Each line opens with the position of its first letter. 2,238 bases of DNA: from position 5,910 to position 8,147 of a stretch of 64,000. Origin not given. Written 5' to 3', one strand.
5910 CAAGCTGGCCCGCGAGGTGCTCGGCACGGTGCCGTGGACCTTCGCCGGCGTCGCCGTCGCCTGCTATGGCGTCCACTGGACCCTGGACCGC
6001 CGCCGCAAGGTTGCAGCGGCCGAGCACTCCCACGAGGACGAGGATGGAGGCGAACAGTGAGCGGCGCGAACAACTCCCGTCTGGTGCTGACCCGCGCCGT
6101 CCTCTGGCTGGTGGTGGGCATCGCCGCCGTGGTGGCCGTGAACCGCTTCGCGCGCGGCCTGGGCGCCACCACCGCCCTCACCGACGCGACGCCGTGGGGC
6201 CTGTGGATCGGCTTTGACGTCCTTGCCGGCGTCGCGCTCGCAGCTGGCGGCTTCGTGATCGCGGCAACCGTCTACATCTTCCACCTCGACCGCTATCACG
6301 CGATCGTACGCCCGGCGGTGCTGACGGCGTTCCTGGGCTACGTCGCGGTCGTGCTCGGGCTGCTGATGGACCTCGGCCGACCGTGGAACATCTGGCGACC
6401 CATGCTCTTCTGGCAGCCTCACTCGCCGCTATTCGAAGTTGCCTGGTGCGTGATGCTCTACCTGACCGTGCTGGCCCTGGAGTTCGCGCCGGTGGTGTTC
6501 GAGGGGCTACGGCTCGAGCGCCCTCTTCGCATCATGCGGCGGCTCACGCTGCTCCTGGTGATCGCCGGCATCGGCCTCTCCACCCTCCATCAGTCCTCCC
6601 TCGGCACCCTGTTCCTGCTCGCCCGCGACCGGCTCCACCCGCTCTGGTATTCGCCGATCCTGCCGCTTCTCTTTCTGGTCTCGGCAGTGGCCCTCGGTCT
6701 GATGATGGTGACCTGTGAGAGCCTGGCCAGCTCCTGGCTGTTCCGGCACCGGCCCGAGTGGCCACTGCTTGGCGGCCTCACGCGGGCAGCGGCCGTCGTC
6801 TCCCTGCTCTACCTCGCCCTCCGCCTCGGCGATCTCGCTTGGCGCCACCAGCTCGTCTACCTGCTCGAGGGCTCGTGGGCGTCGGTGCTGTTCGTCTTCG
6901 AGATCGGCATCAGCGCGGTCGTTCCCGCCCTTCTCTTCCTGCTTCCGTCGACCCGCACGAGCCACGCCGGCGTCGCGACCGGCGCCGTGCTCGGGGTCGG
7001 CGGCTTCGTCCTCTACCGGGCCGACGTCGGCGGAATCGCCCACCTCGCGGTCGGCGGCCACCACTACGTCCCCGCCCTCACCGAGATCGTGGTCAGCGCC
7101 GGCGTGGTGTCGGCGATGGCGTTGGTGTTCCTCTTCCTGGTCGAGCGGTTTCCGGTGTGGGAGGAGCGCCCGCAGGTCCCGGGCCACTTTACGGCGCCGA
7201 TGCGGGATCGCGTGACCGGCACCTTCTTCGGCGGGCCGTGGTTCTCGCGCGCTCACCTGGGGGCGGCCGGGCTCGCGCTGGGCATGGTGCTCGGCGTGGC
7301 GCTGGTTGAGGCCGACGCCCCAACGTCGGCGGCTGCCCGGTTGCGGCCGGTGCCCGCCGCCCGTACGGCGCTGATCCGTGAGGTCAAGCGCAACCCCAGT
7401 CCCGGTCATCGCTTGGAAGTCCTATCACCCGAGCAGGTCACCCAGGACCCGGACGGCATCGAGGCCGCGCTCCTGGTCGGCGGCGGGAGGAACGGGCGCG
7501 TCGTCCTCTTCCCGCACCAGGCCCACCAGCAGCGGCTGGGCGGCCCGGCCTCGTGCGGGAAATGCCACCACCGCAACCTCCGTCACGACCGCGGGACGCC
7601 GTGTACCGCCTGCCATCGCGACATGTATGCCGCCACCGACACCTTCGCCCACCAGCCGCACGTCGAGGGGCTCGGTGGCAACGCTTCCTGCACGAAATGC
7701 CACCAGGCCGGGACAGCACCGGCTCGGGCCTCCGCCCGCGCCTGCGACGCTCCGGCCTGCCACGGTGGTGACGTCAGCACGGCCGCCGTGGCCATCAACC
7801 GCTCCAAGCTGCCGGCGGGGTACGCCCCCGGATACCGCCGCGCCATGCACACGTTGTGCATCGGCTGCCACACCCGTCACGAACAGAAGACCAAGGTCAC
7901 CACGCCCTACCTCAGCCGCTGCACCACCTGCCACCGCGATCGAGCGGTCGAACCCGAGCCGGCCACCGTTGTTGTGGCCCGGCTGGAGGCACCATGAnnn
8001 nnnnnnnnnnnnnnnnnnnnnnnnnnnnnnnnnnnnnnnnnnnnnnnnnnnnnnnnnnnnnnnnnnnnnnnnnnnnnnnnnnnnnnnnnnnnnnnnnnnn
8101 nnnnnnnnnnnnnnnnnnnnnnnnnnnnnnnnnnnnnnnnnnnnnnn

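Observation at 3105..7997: Orphan Hmc/DsrMKJOP-like transmembrane redox complex in a rearranged, compact four-gene form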

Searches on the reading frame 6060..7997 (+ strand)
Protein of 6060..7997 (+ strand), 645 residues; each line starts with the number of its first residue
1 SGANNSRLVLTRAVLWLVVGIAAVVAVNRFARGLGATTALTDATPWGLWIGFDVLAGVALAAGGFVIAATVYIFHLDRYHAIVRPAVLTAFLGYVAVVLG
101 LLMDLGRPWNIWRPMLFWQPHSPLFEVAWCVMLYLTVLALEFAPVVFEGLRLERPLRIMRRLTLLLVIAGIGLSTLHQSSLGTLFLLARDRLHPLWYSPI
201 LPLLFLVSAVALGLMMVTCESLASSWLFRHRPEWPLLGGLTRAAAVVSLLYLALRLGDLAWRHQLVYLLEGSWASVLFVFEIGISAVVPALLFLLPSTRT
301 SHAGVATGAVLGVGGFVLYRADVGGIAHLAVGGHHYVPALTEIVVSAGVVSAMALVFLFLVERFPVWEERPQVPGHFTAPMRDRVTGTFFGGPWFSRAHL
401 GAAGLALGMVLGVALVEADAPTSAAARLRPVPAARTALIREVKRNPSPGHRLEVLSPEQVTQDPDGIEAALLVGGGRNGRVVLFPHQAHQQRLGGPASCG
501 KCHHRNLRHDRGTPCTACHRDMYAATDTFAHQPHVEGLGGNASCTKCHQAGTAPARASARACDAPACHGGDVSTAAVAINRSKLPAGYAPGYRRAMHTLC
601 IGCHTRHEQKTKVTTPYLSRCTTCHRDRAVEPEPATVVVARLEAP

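Call 7: search_protein_families(library=pfam, proteins=[window:6060-7997:+], max_evalue=0.01)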
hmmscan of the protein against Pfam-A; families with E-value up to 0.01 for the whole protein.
window:6060-7997:+ (645 aa): 4 families
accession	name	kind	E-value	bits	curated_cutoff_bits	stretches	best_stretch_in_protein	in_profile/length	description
PF03916.19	NrfD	-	1.5e-18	67.9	25.8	1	42-319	7-300/313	Polysulphide reductase, NrfD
PF02085.21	Cytochrom_CIII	-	2.5e-10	41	22.9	2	481-562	20-97/101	Class III cytochrome C family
PF14522.11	Cytochrome_C7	-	2.3e-05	24.5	24.8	1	510-568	11-66/67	Cytochrome c7 and related cytochrome c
PF14537.11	Cytochrom_c3_2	-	0.0027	18.6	25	1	542-625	7-78/79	Cytochrome c3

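Call 8: search_protein_families(library=ncbifam, proteins=[window:6060-7997:+], max_evalue=0.01)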
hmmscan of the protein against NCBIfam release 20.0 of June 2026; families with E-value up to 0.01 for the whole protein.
window:6060-7997:+ (645 aa): 6 families
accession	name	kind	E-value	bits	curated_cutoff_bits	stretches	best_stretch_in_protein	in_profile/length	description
NF045714.1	sulf_resp_HmcC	equivalog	2e-90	303.8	550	1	15-372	8-373/376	sulfate respiration complex protein HmcC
NF008133.1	PRK10881.1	equivalog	1.3e-85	288.1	450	1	13-367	17-374/377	Ni/Fe-hydrogenase cytochrome b subunit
NF041784.1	mnquin_red_QrcD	equivalog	1.2e-31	110.4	570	1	7-366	17-400/408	menaquinone reductase integral membrane subunit QrcD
NF045798.1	DsrP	equivalog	3.5e-10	39.9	350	1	11-361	15-337/346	sulfate reduction electron transfer complex DsrMKJOP subunit DsrP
NF045713.1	CxxCH_16_HmcA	equivalog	3.2e-08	32.6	400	1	527-629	61-143/541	sulfate respiration complex hexadecaheme cytochrome HmcA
TIGR03148.1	cyt_nit_nrfD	equivalog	1e-06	28.2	347.6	1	67-319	30-303/316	cytochrome c nitrite reductase subunit NrfD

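Call 13: find_homologous_proteins(query=window:6060-7997:+, max_evalue=1e-10)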
Query window:6060-7997:+ (645 aa): 7587 proteins with E <= 1e-10 among 8000 candidates; the best 120 are listed.
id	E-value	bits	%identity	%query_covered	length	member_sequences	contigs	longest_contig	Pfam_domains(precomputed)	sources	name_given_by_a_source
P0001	0.0e+0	1460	100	100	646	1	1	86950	PF03916.20,PF02085.22,PF14522.12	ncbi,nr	ncbi:MAG: Ni/Fe-hydrogenase cytochrome b subunit [Acidobacteria bacterium]|nr:Ni/Fe-hydrogenase cyto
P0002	0.0e+0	1260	86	100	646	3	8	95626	PF03916.20,PF02085.22,PF14522.12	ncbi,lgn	-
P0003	0.0e+0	1054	74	100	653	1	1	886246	PF03916.20,PF02085.22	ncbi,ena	-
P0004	9.9e-261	885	63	98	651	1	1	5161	PF03916.20,PF02085.22,PF14522.12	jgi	jgi:Ni/Fe-hydrogenase subunit HybB-like protein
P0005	2.6e-258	877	63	98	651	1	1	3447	PF03916.20,PF02085.22,PF14522.12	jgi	jgi:Ni/Fe-hydrogenase subunit HybB-like protein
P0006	9.6e-257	872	62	98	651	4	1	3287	PF03916.20,PF02085.22,PF14522.12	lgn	-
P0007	1.4e-254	865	61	98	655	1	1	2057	PF03916.20,PF02085.22,PF14522.12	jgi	-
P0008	1.5e-254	865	60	100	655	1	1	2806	PF03916.20,PF02085.22,PF14522.12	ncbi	-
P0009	2.5e-251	854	61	99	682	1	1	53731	PF03916.20,PF02085.22,PF14522.12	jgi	-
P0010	5.1e-250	850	61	98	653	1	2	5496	PF03916.20,PF02085.22,PF14522.12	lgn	-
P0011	6.3e-250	850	60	98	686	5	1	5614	PF03916.20,PF02085.22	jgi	jgi:Ni/Fe-hydrogenase subunit HybB-like protein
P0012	6.0e-249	846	61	100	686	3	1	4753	PF03916.20,PF02085.22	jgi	jgi:Ni/Fe-hydrogenase subunit HybB-like protein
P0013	7.6e-249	846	62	98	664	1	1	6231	PF03916.20,PF02085.22,PF14522.12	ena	-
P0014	8.7e-249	846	63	98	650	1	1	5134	PF03916.20,PF02085.22,PF14522.12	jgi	jgi:Ni/Fe-hydrogenase subunit HybB-like protein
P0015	1.1e-248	845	60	100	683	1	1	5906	PF03916.20,PF02085.22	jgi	jgi:Ni/Fe-hydrogenase subunit HybB-like protein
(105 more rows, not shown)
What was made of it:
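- NCBI names C::cyt 'Ni/Fe-hydrogenase cytochrome b subunit' (call 13).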

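Call 16: find_related_loci(query=A1, collection=genome_contigs, flank=10000)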
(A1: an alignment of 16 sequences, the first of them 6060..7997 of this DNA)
Query A1 (645 aa) in genome_contigs; peptide patterns used: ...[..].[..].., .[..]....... (x = any residue, [..] = any of these).
600 stretches matched a pattern (row limit reached: there are more); 596 encode a relative of the query (tblastn E <= 1e-3); the best 80 are kept; 80 distinct loci.
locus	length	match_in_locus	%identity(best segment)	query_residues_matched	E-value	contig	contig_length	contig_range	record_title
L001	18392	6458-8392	86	1-645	0e+0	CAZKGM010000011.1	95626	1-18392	MAG TPA_asm: uncultured Thermoanaerobaculia bacterium isolate binchicken_co163_178 genome assembly, contig: NODE_181_len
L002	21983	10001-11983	58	3-633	0e+0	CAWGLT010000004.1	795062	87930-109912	MAG: uncultured Acidobacteriota bacterium isolate MFD09779.bin.1.87 genome assembly, contig: contig_29453, whole genome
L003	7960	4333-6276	54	3-641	0e+0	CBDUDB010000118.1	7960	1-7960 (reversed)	MAG TPA_asm: uncultured bacterium isolate SRR7614707_binner12_Refined_20 genome assembly, contig: ERZ23877653.5060, whol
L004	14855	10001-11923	48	2-634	1e-178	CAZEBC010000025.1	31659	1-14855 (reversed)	MAG TPA_asm: uncultured bacterium isolate binchicken_co107_64 genome assembly, contig: NODE_3558_length_31659_cov_11.574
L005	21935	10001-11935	47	6-639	3e-165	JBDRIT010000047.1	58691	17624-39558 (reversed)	MAG: Pseudomonadota bacterium isolate MEGAHIT-group-1.599 k141_10697820, whole genome shotgun sequence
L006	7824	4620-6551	46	5-634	3e-164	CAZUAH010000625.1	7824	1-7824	MAG TPA_asm: uncultured Pirellulaceae bacterium isolate SRP077602_co5_269 genome assembly, contig: NODE_37280_length_782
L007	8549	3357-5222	46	7-636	2e-162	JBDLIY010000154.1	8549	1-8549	MAG: Planctomycetota bacterium isolate MAG063 MAG063_155, whole genome shotgun sequence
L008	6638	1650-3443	48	12-635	9e-163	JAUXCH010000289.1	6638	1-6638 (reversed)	MAG: Planctomycetia bacterium isolate CSMAG_2820 CSMAG_2820_k117_3784386_length_6638_cov_10.0000, whole genome shotgun s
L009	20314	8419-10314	46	5-627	4e-162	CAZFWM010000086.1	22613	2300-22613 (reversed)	MAG TPA_asm: uncultured Thermodesulfobacteriota bacterium isolate SRP077602_co7_231 genome assembly, contig: NODE_11409_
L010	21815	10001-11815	44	6-641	2e-161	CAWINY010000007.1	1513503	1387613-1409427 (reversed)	MAG: uncultured Acidobacteriota bacterium isolate MFD01299.bin.1.190 genome assembly, contig: contig_6222, whole genome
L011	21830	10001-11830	47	6-628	4e-161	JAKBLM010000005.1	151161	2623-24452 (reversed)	MAG: Acidobacteria bacterium isolate FK1.bin65 NODE_87_length_151161_cov_11.320140, whole genome shotgun sequence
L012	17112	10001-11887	49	5-625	2e-160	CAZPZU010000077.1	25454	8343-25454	MAG TPA_asm: uncultured Gemmatimonadaceae bacterium isolate SRP214966_co3_109 genome assembly, contig: NODE_2325_length_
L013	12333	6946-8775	48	6-628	2e-160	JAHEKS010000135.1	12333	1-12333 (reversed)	MAG: Acidobacteria bacterium isolate Ww59 NODE_11346_length_12333_cov_2.598919, whole genome shotgun sequence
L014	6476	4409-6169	47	6-627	7e-161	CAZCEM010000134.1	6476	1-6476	MAG TPA_asm: uncultured bacterium isolate SRP098346_co1_144 genome assembly, contig: NODE_17079_length_6476_cov_5.423766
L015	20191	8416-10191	46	5-626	3e-159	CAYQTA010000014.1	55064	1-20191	MAG TPA_asm: uncultured Acidobacteriota bacterium isolate binchicken_co219_302 genome assembly, contig: k141_1433015, wh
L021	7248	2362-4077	46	6-604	1e-156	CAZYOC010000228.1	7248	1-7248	MAG TPA_asm: uncultured bacterium isolate SRP141376_co4_309 genome assembly, contig: NODE_16601_length_7248_cov_8.697623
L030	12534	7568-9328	46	4-627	5e-152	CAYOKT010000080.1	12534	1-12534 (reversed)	MAG TPA_asm: uncultured bacterium isolate SRP338002_co1_120 genome assembly, contig: NODE_4704_length_12534_cov_81.13879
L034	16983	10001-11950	46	5-633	7e-150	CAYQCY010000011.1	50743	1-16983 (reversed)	MAG TPA_asm: uncultured Gemmatimonadaceae bacterium isolate SRP141376_co1_316 genome assembly, contig: NODE_1692_length_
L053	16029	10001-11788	41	3-625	2e-138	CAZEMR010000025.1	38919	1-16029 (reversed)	MAG TPA_asm: uncultured Hyphomicrobiales bacterium isolate SRP252850_co1_161 genome assembly, contig: NODE_1610_length_3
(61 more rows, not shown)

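Call 33: search_protein_families(library=ncbifam, proteins=[L015:1661-3097:+, L015:4300-5028:+, L015:10372-12030:+, L015:12047-13267:+, L015:13302-14378:+, L015:14711-15151:+, L015:15221-16951:+, L015:16965-18347:+, L015:18795-19400:+, L015:19414-19740:+], max_evalue=0.00001)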
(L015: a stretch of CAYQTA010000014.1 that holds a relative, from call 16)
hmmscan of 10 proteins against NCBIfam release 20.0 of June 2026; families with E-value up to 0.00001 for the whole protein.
L015:1661-3097:+ (478 aa): 74 families (the best 25 are shown)
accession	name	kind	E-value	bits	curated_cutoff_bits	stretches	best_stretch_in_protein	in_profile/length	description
NF046044.1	PnpS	equivalog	5.7e-43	147.4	400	1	210-455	148-390/390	two-component system histidine kinase PnpS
NF033092.0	HK_WalK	equivalog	2.8e-42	145.1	725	1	226-456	366-594/594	cell wall metabolism sensor histidine kinase WalK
TIGR02966.1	phoR_proteo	equivalog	2.2e-40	138.7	334.2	1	200-453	83-332/333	phosphate regulon sensor histidine kinase PhoR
TIGR01386.1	cztS_silS_copS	subfamily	2.3e-35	122.4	292.55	1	199-455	208-457/457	heavy metal sensor histidine kinase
NF041880.1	EPS_EpsF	equivalog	3.2e-34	118.3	900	1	219-455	261-492/492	response regulator EpsF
NF008312.0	PRK11100.1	equivalog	6e-34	117.7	356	1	209-455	230-473/477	two-component system sensor histidine kinase CreC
NF033091.0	HK_VanS_ACDEFG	equivalog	6.8e-34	117.3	400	1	201-455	43-293/293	vancomycin resistance histidine kinase VanS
NF006800.0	PRK09303.1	equivalog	1.1e-33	116.7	342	1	204-456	123-377/383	histidine kinase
NF041735.1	hist_kin_RppB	equivalog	2.7e-33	115.4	400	1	233-455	217-438/438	two-component system sensor histidine kinase RppB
TIGR02956.1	TMAO_torS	equivalog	3.3e-33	114.8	676.5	1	196-458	428-685/967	TMAO reductase system sensor histidine kinase/response regulator TorS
NF047874.1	MASE3_PAS_HK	subfamily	7e-32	111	560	1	212-457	378-626/655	MASE3 domain-containing sensor histidine kinase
NF047465.1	hybrid_HK_LvrA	exception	2.7e-31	108.4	1200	1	176-458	149-424/819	hybrid histidine kinase/response regulator LvrA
NF033093.1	HK_VicK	exception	1.2e-30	106.6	680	1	229-459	207-438/448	cell wall metabolism sensor histidine kinase VicK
NF007007.0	PRK09470.1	equivalog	1.8e-30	106.2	486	1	199-457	212-460/463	envelope stress sensor histidine kinase CpxA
NF045911.1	TCSHisKinNblS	equivalog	4.3e-30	104.6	1000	1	213-455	366-619/621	two-component system sensor histidine kinase NblS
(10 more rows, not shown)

L015:4300-5028:+ (242 aa): 0 families

L015:10372-12030:+ (552 aa): 1 family
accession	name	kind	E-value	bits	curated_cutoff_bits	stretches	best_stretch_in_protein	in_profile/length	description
TIGR00698.1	TIGR00698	subfamily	2.9e-17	62.9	232.6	1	116-368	7-253/335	YeiH family putative sulfate export transporter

L015:12047-13267:+ (406 aa): 5 families
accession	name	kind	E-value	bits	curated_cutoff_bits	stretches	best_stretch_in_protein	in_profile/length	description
TIGR02064.1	dsrA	equivalog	1.3e-181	603.8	392.85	1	18-401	1-392/402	dissimilatory-type sulfite reductase subunit alpha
TIGR02066.1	dsrB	equivalog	1e-36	126.7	341.5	1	105-391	41-328/341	dissimilatory-type sulfite reductase subunit beta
TIGR02912.1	sulfite_red_C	equivalog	7e-10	38.4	324.1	1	157-295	92-216/314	sulfite reductase subunit C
TIGR02374.1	nitri_red_nirB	equivalog_domain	1.7e-06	26.7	578.35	1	102-233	568-693/794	nitrite reductase large subunit NirB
NF011565.0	PRK14989.1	subfamily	2e-06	26.1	883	1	105-234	576-699/847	nitrite reductase large subunit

L015:13302-14378:+ (358 aa): 5 families
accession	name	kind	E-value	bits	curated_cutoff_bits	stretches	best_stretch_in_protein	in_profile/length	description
TIGR02066.1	dsrB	equivalog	6.6e-157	521.9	341.5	1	22-351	1-331/341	dissimilatory-type sulfite reductase subunit beta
TIGR02064.1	dsrA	equivalog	9.4e-32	110.3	392.85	1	55-334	87-369/402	dissimilatory-type sulfite reductase subunit alpha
TIGR02912.1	sulfite_red_C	equivalog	1.7e-12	47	324.1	1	53-330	24-295/314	sulfite reductase subunit C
NF007125.0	PRK09566.1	equivalog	1.4e-08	33.6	594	1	65-192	336-459/513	ferredoxin--nitrite reductase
NF007126.0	PRK09567.1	equivalog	1.5e-08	33.3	523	1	58-189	383-509/595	NirA family protein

L015:14711-15151:+ (146 aa): 0 families

L015:15221-16951:+ (576 aa): 35 families (the best 25 are shown)
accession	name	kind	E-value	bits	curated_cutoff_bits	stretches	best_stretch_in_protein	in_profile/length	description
NF009410.0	PRK12771.1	subfamily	8.1e-175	582.6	516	1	31-575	40-562/566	NAD(P)-binding protein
NF009454.0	PRK12814.1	equivalog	3e-120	402.6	916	1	39-531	102-581/657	putative NADPH-dependent glutamate synthase small subunit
NF009414.0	PRK12778.1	equivalog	1.2e-103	347.8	1103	1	37-455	335-750/752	bifunctional dihydroorotate dehydrogenase B NAD binding subunit/NADPH-dependent glutamate synthase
TIGR01316.1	gltA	equivalog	4.6e-100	335.5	471.75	1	38-452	35-447/449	NADPH-dependent glutamate synthase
TIGR03315.1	Se_ygfK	equivalog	3.7e-86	289.5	835.3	1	40-569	446-934/1012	putative selenate reductase subunit YgfK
NF010590.0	PRK13984.1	equivalog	2.1e-83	280.5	946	1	41-456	198-608/611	putative oxidoreductase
TIGR01318.1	gltD_gamma_fam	subfamily_domain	1.4e-82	277.7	482.95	1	39-452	48-463/467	glutamate synthase, small subunit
NF009413.0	PRK12775.1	equivalog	3.5e-76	256.8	1895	1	38-455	338-755/1006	putative trifunctional 2-polyprenylphenol hydroxylase/glutamate synthase subunit beta/ferritin domain-containing protein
NF009408.0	PRK12769.1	equivalog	2.2e-73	247.5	1003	1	39-454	234-651/659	formate-dependent uric acid utilization protein AegA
NF009415.0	PRK12779.1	equivalog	1.8e-68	231.4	1519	1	42-454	211-626/944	putative bifunctional glutamate synthase subunit beta/2-polyprenylphenol hydroxylase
NF009451.0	PRK12809.1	equivalog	6.2e-66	223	1154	1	39-450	217-630/639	formate-dependent uric acid utilization protein YgfT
NF009409.0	PRK12770.1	subfamily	2.8e-59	201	343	1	129-456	7-352/360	putative glutamate synthase subunit beta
TIGR01317.1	GOGAT_sm_gam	subfamily_domain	1.3e-54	185.9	447.7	1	41-457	52-481/485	glutamate synthase small subunit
NF045663.1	diclust_near_Sec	equivalog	6.6e-43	146.8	530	1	36-239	15-202/759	pyridine nucleotide-disulfide oxidoreductase/dicluster-binding protein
TIGR03997.1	mycofact_OYE_2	equivalog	7.2e-16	57.7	793.15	1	131-277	371-509/645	mycofactocin system FadH/OYE family oxidoreductase 2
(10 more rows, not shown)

L015:16965-18347:+ (460 aa): 6 families
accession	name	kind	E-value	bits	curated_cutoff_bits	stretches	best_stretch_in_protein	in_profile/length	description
NF002204.1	PRK01077.1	equivalog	1.9e-125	419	254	1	6-434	2-419/420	cobyrinic acid a,c-diamide synthase CobB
NF033195.1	F430_CfbB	exception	1.6e-107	360.1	560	1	7-446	1-450/451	Ni-sirohydrochlorin a,c-diamide synthase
TIGR00379.1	cobB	subfamily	3.8e-106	355.7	261.4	1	8-449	2-447/449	cobyrinic/hydrogenobyrinic acid a,c-diamide synthase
NF053748.1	bifunc_CobBC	exception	2.5e-98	330.4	950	1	5-453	1-447/797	bifunctional hydrogenobyrinic acid a,c-diamide synthase/histidinol phosphate aminotransferase CobBC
NF010471.0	PRK13896.1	equivalog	8.8e-76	255.6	693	1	9-435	5-421/433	cobyrinic acid a,c-diamide synthase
NF004921.0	PRK06278.1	equivalog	8.8e-07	28.2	354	1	9-154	243-394/482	cobyrinic acid a,c-diamide synthase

L015:18795-19400:+ (201 aa): 13 families
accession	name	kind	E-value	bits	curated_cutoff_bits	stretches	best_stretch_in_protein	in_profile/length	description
NF040959.1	MamA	equivalog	1.7e-16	60.3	200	1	13-153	60-200/204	magnetosome protein MamA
TIGR02917.1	PEP_TPR_lipo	equivalog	6.6e-15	54.1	312.2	1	12-152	758-897/899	XrtA/PEP-CTERM system TPR-repeat protein PrsT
NF047558.1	TPR_END_plus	domain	7.6e-12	45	32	0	26-59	1-34/56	TPR end-of-group domain-containing protein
NF033762.1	social_mot_Tgl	equivalog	3.6e-11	42.9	225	1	22-113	29-121/252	social motility TPR repeat lipoprotein Tgl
NF033920.0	C39_PA2778_fam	equivalog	1.9e-09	37.3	150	0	76-155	174-253/255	PA2778 family cysteine peptidase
TIGR02521.1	type_IV_pilW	equivalog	2.9e-09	36.8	154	0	58-155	31-128/234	type IV pilus biogenesis/stability protein PilW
NF047507.1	TPR_BatC_Lepto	exception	5.3e-08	32.6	175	0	24-64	96-136/214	TPR repeat-containing protein BatC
TIGR02552.1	LcrH_SycD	equivalog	8.7e-08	32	104.8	0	95-157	55-117/136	SycD/LcrH family type III secretion system chaperone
NF008757.0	PRK11788.1-5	equivalog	9.8e-08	31.5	363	1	10-169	164-323/388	lipopolysaccharide assembly protein LapB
TIGR04510.1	mod_pep_cyc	subfamily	2.1e-07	29.8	400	1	24-153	398-528/814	putative peptide modification system cyclase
NF033758.1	gliding_GltE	equivalog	1.5e-06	27.4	225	1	14-128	76-190/411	adventurous gliding motility TPR repeat lipoprotein GltE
NF053607.1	CHU_0125_OmpA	equivalog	8.7e-06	24.5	620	0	10-84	39-113/639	CHU_0125 family OmpA-like outer membrane integrity protein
NF052415.1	T3SS_chap_SctY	equivalog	1e-05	26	70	0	101-158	13-72/106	type III secretion apparatus assembly chaperone SctY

L015:19414-19740:+ (108 aa): 2 families
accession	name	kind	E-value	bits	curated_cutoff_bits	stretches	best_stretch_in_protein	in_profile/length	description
TIGR03342.1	dsrC_tusE_dsvC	subfamily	5.8e-37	126.3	53.5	1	10-108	4-108/108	TusE/DsrC/DsvC family sulfur relay protein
NF008562.0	PRK11508.1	equivalog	1.8e-25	89.2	191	1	12-108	7-109/109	sulfurtransferase TusE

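Call 40: search_solved_structures(query=window:6060-7997:+, max_evalue=0.001)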
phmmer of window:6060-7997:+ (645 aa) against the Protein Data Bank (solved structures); distinct sequences matched with E-value up to 0.001: 2.
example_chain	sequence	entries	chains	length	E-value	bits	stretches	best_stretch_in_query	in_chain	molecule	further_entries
1h29_A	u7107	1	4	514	0.00067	21.7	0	587-629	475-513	HIGH-MOLECULAR-WEIGHT CYTOCHROME C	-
1gws_A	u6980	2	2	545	0.00094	21.2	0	587-629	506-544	HIGH-MOLECULAR-WEIGHT CYTOCHROME C | High-molecular-weight cytochrome c precursor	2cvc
